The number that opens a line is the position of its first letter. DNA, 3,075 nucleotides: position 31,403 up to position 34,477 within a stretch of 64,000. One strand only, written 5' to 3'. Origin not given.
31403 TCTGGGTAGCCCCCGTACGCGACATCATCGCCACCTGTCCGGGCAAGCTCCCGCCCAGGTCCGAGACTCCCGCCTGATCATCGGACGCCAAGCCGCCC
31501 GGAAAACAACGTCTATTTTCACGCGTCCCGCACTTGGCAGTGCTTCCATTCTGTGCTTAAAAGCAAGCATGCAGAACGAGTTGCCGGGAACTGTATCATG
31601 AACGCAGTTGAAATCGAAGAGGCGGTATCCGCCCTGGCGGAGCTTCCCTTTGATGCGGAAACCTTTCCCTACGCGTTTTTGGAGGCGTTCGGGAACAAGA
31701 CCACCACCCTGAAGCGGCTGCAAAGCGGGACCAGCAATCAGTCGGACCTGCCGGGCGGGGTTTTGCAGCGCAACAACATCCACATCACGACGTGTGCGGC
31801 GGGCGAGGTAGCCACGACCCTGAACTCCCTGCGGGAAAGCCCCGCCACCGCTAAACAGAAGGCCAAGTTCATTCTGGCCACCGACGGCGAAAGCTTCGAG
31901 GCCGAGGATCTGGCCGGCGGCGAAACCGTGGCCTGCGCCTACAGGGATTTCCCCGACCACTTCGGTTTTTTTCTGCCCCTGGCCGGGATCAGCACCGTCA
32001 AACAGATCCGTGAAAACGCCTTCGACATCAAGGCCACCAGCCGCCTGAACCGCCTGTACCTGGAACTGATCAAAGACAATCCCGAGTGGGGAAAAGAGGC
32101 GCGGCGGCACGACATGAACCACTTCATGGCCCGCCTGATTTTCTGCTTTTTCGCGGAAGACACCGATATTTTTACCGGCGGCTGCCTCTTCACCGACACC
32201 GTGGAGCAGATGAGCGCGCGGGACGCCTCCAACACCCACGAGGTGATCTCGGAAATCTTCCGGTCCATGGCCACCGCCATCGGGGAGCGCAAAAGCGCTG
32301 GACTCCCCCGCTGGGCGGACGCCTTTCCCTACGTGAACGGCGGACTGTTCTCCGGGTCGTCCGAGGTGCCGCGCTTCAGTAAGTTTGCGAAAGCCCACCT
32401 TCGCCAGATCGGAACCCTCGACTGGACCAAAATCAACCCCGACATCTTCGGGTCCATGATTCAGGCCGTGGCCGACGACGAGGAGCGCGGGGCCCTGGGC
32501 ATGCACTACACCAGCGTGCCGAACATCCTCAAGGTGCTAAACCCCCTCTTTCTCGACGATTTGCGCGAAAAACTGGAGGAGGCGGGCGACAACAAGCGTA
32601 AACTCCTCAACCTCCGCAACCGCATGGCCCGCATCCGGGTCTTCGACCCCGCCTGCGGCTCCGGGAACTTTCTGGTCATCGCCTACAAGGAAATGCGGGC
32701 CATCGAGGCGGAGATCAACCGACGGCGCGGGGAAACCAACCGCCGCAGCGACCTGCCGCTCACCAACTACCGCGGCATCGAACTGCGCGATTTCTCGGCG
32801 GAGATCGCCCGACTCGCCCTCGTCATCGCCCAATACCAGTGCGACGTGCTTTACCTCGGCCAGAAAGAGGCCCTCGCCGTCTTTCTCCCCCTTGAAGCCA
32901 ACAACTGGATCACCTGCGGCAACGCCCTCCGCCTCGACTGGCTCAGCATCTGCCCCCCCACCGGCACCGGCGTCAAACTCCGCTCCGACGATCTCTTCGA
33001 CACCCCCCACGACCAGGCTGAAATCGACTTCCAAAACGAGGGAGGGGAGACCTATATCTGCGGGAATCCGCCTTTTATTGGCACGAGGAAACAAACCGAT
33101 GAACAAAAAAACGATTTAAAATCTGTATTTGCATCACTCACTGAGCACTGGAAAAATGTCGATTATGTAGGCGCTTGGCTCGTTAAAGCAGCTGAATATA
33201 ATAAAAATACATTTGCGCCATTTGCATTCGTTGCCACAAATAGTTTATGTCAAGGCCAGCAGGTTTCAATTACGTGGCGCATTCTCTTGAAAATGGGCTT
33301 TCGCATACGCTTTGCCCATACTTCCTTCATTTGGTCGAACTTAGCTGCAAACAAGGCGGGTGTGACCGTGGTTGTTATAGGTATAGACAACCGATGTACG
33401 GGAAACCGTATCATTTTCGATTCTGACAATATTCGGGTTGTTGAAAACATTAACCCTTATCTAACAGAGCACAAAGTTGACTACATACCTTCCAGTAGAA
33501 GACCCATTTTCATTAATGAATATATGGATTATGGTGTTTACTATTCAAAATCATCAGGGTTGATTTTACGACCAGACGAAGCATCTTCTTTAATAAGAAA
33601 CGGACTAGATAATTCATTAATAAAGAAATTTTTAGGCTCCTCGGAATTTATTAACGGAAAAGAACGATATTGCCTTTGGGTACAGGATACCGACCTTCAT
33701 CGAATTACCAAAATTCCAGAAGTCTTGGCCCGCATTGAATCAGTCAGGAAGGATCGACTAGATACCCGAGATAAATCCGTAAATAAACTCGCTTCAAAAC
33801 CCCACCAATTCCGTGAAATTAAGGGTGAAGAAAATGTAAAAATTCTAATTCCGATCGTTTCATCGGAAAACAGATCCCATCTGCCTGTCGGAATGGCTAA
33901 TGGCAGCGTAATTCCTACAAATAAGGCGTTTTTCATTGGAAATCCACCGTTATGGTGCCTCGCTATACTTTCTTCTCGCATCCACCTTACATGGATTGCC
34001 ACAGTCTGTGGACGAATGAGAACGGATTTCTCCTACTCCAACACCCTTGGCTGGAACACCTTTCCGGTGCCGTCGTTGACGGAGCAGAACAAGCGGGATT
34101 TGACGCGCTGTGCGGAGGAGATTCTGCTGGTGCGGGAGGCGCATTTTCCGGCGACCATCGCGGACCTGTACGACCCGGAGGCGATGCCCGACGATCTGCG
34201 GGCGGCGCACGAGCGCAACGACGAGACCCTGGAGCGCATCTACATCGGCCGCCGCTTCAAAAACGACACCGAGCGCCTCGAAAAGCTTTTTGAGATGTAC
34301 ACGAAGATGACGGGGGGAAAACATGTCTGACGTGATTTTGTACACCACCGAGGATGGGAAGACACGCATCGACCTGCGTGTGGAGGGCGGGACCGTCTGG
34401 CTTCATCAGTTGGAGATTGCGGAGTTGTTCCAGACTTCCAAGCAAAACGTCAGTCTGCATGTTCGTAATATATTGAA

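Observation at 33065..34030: Abrupt AT-rich mosaic block inside the methyltransferase ORF, consistent with a recent target-recognition-domain swap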

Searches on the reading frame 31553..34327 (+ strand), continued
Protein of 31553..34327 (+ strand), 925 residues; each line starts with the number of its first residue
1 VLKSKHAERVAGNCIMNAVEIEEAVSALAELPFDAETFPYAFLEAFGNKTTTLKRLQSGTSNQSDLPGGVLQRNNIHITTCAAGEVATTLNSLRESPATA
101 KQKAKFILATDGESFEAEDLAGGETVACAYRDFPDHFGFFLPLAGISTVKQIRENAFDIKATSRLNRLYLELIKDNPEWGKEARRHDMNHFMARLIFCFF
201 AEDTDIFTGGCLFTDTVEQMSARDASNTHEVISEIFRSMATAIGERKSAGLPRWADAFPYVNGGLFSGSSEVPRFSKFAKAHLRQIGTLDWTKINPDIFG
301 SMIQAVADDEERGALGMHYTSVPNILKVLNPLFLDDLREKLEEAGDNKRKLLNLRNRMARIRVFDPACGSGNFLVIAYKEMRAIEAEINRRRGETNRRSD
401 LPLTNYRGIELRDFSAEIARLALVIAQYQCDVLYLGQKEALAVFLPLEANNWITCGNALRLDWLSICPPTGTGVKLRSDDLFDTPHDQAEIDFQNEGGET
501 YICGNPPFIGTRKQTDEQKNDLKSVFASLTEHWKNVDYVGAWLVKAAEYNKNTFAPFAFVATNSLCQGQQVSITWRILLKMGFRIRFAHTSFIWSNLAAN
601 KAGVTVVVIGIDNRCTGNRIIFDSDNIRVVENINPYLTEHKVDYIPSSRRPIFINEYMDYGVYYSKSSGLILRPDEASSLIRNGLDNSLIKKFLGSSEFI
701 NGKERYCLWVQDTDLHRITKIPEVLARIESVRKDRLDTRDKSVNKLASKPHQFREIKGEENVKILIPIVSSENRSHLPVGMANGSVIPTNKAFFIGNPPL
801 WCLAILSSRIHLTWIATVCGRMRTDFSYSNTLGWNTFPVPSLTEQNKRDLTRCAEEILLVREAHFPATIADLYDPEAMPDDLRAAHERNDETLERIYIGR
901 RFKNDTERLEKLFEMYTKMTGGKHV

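Call 23: find_related_loci(query=A1, collection=genome_contigs, flank=6000)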
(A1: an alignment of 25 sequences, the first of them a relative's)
Query A1 (910 aa) in genome_contigs; peptide patterns used: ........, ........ (x = any residue, [..] = any of these).
600 stretches matched a pattern (row limit reached: there are more); 590 encode a relative of the query (tblastn E <= 1e-3); the best 80 are kept; 80 distinct loci.
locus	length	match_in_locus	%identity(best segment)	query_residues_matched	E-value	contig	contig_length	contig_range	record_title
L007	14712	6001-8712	73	1-905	0e+0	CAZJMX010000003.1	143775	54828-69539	MAG TPA_asm: uncultured Smithella sp. isolate SRP302447_co2_430 genome assembly, contig: NODE_385_length_143775_cov_18.3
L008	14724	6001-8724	74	1-905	0e+0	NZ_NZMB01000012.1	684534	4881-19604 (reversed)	MAG: Sneathiella sp. isolate IN21 11456, whole genome shotgun sequence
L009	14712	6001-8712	72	1-905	0e+0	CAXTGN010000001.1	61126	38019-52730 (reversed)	MAG TPA_asm: uncultured Acidobacteriaceae bacterium isolate private_X15_metawrap_bin.1 genome assembly, contig: private_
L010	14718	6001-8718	73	1-906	0e+0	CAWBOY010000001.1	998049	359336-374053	MAG: uncultured Planctomycetaceae bacterium isolate MFD09671.bin.1.56 genome assembly, contig: contig_4829, whole genome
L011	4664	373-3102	66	1-905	0e+0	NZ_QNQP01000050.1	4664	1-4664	Roseovarius dicentrarchi strain YLY04 Scaffold50_1, whole genome shotgun sequence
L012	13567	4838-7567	66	1-905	0e+0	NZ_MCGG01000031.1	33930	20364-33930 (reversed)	Magnetovibrio blakemorei strain MV-1 Q37, whole genome shotgun sequence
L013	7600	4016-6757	66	1-907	0e+0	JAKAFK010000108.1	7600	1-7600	MAG: Proteobacteria bacterium isolate WY1.bin91 NODE_16313_length_7600_cov_2.033454, whole genome shotgun sequence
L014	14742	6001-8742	66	1-909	0e+0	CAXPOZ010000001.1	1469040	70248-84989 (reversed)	MAG: Glaciecola sp. isolate 02um_C4D0801_2.12 genome assembly, contig: k127_64028, whole genome shotgun sequence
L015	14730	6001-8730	66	1-905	0e+0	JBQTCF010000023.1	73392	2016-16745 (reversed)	Roseinatronobacter sp. NSM assembly_contig_23, whole genome shotgun sequence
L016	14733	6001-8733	66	1-906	0e+0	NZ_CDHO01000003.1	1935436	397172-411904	Hyphomicrobium sp. GJ21, whole genome shotgun sequence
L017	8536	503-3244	66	1-908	0e+0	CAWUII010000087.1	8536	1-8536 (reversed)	MAG: uncultured Opitutae bacterium isolate SRR17458638_binner13_4_1705322972 genome assembly, contig: ERZ21854027.1372,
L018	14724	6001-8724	65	1-908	0e+0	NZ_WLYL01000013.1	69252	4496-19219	Acinetobacter faecalis strain YIM 103518 Scaffold13_1, whole genome shotgun sequence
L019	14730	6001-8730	66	1-904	0e+0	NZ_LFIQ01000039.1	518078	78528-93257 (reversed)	Bradyrhizobium pachyrhizi strain PAC 48 contig_382, whole genome shotgun sequence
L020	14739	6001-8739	65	1-905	0e+0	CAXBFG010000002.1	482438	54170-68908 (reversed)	MAG TPA_asm: uncultured Gammaproteobacteria bacterium isolate ERR2762118_binner13_Refined_85 genome assembly, contig: ER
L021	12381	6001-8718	65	1-905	0e+0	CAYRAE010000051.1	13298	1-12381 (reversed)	MAG TPA_asm: uncultured Luteitalea sp. isolate SRP344714_co1_117 genome assembly, contig: NODE_8511_length_13298_cov_9.1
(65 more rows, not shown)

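Call 33: list_cluster_members(proteins=[P0001, P0041, P0031])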
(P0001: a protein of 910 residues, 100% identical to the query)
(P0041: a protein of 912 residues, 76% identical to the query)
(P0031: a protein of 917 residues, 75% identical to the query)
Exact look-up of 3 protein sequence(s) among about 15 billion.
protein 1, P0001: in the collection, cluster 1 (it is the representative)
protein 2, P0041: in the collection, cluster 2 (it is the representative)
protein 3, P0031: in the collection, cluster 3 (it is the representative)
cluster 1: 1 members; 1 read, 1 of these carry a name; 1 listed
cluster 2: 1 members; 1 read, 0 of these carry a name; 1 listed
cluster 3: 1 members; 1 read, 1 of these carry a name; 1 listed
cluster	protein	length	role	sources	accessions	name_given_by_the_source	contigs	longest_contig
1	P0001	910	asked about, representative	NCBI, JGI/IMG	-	hypothetical protein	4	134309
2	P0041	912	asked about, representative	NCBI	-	-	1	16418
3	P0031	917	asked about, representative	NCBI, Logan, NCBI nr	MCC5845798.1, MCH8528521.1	MAG: class I SAM-dependent DNA methyltransferase [Verrucomicrobia bacterium] | class I SAM-dependent DNA methyltransferase [Verrucomicrobiota bacterium]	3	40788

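Call 41: search_solved_structures(query=window:31598-34327:+, show_alignments=1, max_evalue=0.00001)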
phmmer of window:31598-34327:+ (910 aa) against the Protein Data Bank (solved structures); distinct sequences matched with E-value up to 0.00001: 1.
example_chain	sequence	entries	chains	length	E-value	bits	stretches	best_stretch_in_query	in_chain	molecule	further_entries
5hr4_C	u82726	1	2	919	1.8e-137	462.7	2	486-906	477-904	MmeI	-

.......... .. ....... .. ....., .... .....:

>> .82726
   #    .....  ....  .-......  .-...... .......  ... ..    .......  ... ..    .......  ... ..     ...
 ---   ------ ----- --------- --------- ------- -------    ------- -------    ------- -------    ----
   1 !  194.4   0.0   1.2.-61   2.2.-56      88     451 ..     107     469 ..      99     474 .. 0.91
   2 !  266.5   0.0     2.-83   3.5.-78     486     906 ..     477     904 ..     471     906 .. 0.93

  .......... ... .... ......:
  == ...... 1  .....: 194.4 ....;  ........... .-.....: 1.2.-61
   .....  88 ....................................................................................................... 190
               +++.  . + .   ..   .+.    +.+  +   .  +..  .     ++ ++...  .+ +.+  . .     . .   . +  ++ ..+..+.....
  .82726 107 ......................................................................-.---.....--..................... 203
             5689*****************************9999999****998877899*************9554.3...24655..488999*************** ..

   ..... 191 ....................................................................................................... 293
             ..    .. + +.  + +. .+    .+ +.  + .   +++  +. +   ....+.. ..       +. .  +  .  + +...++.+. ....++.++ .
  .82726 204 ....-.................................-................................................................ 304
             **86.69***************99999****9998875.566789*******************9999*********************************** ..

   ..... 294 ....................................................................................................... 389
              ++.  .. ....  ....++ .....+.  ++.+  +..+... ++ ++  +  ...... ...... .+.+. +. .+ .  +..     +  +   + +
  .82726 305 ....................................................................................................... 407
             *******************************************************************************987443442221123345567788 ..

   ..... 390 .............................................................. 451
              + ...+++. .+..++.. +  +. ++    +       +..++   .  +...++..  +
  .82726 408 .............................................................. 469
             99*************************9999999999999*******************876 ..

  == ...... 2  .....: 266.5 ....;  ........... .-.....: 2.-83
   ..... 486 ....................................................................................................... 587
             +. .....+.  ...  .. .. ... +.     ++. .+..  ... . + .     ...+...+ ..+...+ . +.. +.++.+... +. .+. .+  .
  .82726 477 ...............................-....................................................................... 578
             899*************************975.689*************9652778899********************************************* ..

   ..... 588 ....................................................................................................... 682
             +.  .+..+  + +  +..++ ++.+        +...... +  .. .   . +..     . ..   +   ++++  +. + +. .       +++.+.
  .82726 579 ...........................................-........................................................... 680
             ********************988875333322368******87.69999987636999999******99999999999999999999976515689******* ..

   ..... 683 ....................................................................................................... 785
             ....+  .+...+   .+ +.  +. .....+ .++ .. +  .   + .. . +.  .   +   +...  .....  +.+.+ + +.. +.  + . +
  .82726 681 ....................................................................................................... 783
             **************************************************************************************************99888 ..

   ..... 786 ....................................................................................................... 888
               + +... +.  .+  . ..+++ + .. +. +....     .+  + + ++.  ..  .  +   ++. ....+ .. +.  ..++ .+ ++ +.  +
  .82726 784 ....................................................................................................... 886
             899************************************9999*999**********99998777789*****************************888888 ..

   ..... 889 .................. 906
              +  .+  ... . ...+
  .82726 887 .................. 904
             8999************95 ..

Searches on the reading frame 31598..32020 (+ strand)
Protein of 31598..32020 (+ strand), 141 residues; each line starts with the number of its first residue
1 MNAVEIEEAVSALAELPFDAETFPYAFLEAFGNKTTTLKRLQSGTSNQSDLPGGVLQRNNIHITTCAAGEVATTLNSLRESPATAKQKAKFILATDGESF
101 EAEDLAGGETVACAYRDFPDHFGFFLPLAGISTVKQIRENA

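Call 43: search_solved_structures(query=window:31598-32020:+, show_alignments=2, max_evalue=10)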
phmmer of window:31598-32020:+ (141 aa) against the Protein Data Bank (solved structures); distinct sequences matched with E-value up to 10: 1.
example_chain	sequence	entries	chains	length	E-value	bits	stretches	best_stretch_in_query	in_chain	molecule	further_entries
9hur_B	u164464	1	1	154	0.52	13.8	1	52-112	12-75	sybody LA4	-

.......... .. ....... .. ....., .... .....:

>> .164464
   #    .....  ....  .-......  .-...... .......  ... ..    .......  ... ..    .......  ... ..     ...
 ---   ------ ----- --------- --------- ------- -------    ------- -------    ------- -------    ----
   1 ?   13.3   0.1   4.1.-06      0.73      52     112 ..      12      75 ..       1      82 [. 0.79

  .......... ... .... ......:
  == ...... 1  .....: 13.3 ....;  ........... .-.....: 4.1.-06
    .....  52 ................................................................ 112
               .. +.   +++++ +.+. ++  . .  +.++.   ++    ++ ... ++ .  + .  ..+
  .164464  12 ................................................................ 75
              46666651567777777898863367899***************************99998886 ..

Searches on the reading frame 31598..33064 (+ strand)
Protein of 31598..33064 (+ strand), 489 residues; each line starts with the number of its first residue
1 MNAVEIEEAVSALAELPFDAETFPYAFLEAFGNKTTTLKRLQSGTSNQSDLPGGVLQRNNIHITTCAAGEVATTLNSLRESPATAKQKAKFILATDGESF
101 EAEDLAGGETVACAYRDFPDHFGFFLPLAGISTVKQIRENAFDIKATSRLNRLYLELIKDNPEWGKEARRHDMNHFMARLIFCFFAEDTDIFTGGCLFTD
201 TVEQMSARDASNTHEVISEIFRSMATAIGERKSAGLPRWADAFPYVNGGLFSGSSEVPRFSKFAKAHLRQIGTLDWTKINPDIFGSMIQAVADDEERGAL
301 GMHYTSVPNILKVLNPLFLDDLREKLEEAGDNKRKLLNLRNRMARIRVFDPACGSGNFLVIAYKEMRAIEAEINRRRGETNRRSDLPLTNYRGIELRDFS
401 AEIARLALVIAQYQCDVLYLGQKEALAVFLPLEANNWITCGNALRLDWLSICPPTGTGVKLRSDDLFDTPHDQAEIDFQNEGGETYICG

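Call 60: find_homologous_proteins(query=window:31598-33064:+, max_evalue=1e-50)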
Query window:31598-33064:+ (489 aa): 5998 proteins with E <= 1e-50 among 8000 candidates; the best 120 are listed.
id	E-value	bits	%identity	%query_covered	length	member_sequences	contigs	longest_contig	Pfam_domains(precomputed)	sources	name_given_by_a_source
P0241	2.8e-267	905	81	100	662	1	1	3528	PF20465.5,PF20464.4,PF20473.5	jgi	-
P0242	2.0e-266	902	80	100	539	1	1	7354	PF20465.5,PF20464.4,PF20473.5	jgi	jgi:hypothetical protein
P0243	2.0e-266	902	81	100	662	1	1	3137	PF20465.5,PF20464.4,PF20473.5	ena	-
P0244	3.2e-266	902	80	100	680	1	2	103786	PF20465.5,PF20464.4,PF20473.5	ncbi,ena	-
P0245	3.6e-266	901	80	100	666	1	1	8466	PF20465.5,PF02384.23,PF20464.4,PF20473.5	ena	-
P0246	7.7e-266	900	80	100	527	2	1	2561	PF20465.5,PF20464.4,PF20473.5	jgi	-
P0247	3.2e-265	898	80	100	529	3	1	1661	PF20465.5,PF02384.23,PF20464.4,PF20473.5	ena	-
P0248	5.2e-265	898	80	100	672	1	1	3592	PF20465.5,PF02384.23,PF07669.18,PF20466.4,PF20464.4,PF20473.5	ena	-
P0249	5.2e-265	898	80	100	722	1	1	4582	PF20465.5,PF20466.4,PF20464.4,PF20473.5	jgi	jgi:hypothetical protein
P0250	6.8e-265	897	80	100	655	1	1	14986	PF20465.5,PF20464.4,PF20473.5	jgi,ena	jgi:hypothetical protein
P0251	9.7e-265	897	80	100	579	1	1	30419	PF20465.5,PF20464.4,PF20473.5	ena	-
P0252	1.8e-264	896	80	100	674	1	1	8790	PF20465.5,PF02384.23,PF20466.4,PF20464.4,PF20473.5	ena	-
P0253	2.1e-264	896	79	100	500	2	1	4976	PF20465.5,PF20464.4,PF20473.5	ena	-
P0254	3.9e-264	895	80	100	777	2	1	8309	PF20465.5,PF20466.4,PF20464.4,PF20473.5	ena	-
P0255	5.2e-264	894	79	100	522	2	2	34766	PF20465.5,PF02384.23,PF20464.4,PF20473.5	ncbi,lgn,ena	-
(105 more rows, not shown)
